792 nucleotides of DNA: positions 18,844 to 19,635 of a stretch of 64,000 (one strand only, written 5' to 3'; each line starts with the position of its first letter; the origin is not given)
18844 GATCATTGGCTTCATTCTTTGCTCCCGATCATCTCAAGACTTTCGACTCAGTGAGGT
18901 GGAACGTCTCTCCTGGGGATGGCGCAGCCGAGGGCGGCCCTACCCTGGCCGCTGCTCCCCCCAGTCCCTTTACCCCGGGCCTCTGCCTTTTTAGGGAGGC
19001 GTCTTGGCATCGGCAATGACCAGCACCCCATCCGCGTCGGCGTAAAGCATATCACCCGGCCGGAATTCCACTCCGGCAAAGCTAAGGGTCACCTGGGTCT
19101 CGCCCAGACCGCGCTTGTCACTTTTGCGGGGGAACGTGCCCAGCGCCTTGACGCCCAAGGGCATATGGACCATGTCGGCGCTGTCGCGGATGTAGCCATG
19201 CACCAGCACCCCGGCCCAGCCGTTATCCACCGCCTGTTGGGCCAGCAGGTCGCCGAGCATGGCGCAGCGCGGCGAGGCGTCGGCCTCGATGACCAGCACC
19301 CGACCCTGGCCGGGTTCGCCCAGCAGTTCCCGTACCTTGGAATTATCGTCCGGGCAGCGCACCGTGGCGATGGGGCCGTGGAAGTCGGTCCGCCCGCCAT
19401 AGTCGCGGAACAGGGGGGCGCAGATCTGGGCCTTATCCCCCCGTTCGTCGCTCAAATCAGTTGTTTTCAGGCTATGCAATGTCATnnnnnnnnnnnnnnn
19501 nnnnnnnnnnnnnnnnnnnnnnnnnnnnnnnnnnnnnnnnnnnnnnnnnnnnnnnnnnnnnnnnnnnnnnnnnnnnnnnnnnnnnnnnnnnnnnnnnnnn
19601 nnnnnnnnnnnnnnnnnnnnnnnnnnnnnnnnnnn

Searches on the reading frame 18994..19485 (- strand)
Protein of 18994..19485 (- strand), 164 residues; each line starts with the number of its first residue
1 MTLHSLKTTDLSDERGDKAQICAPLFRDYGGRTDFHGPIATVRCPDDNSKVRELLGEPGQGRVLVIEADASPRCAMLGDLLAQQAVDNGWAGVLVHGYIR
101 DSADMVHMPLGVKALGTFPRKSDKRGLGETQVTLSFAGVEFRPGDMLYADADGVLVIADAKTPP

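Call 38: find_related_loci(query=window:18994-19485:-, collection=metagenome_contigs, flank=2000)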
Query seq(164 aa) (164 aa) in metagenome_contigs; peptide patterns used: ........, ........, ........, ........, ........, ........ (x = any residue, [..] = any of these).
405 stretches matched a pattern; 41 encode a relative of the query (tblastn E <= 1e-3); 41 distinct loci.
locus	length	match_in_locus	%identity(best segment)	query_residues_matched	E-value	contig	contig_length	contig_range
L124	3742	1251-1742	100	1-164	3e-109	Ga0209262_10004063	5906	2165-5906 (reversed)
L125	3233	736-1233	85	1-164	3e-94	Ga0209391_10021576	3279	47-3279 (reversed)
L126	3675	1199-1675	82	2-160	1e-86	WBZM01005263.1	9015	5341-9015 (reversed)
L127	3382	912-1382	81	1-157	3e-86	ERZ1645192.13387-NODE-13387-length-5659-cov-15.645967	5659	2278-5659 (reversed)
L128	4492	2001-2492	80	1-163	2e-85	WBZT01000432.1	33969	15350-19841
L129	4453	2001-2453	58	8-158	3e-54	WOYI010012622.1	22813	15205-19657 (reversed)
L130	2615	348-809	55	5-158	8e-50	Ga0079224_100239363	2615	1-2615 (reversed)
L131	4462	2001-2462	55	5-158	2e-49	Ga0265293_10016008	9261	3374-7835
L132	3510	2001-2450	55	8-157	2e-46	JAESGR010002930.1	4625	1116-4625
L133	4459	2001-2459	46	4-156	5e-44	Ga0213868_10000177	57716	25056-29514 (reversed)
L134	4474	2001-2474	46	4-157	3e-43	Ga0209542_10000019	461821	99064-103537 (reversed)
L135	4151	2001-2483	47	1-157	1e-40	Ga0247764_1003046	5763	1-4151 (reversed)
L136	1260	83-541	40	6-159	6e-41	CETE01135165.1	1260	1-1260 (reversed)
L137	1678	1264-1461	100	99-164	7e-40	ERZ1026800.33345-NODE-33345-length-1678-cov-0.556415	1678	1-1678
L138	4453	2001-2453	41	5-156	9e-39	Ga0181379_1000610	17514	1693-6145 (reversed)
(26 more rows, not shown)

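Call 97: find_encoding_contigs(protein=window:18994-19485:-, flank=700, max_places=10)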
Protein seq(164 aa) (164 aa): 14 contigs read that carry it; 8 places shown.
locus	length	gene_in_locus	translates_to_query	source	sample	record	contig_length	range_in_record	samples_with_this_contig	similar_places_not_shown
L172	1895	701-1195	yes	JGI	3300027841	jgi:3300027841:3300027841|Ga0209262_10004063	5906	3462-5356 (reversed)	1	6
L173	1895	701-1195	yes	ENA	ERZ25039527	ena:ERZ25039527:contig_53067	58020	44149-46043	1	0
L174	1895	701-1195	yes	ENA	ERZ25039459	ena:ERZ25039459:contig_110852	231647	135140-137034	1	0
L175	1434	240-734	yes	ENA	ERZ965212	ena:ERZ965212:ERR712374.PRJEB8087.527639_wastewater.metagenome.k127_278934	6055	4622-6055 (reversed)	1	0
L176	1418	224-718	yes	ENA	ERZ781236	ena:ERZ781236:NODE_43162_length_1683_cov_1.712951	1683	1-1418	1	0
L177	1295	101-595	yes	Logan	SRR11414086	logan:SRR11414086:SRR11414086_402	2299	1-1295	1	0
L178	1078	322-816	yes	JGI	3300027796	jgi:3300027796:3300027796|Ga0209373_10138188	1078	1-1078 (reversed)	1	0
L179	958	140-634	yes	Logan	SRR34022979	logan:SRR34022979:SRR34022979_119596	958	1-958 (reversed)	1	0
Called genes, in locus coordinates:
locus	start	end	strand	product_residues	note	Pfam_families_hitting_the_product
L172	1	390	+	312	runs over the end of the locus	?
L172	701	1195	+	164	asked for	PF03737:RraA-like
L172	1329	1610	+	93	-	PF18914:DUF5666 (weak)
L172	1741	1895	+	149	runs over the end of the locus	PF02639:DUF188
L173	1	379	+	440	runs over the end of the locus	PF00463:ICL, PF13714:PEP_mutase, PF00463:ICL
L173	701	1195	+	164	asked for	PF03737:RraA-like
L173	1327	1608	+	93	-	PF18914:DUF5666 (weak)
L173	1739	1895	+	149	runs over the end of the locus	PF02639:DUF188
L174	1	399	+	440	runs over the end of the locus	PF00463:ICL, PF13714:PEP_mutase, PF00463:ICL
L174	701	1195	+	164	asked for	PF03737:RraA-like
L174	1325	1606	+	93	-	PF18914:DUF5666 (weak)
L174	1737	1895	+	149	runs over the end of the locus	PF02639:DUF188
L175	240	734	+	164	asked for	PF03737:RraA-like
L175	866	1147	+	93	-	PF18914:DUF5666 (weak)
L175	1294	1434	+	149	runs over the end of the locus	PF02639:DUF188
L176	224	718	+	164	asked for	PF03737:RraA-like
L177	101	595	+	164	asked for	PF03737:RraA-like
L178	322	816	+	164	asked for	PF03737:RraA-like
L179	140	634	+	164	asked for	PF03737:RraA-like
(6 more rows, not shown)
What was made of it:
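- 18991..19485 (-): Context: rraA. Its start codon lies 45 nt beyond the element. An identical 164-aa RraA was recovered from metagenomes (calls 38, 97).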
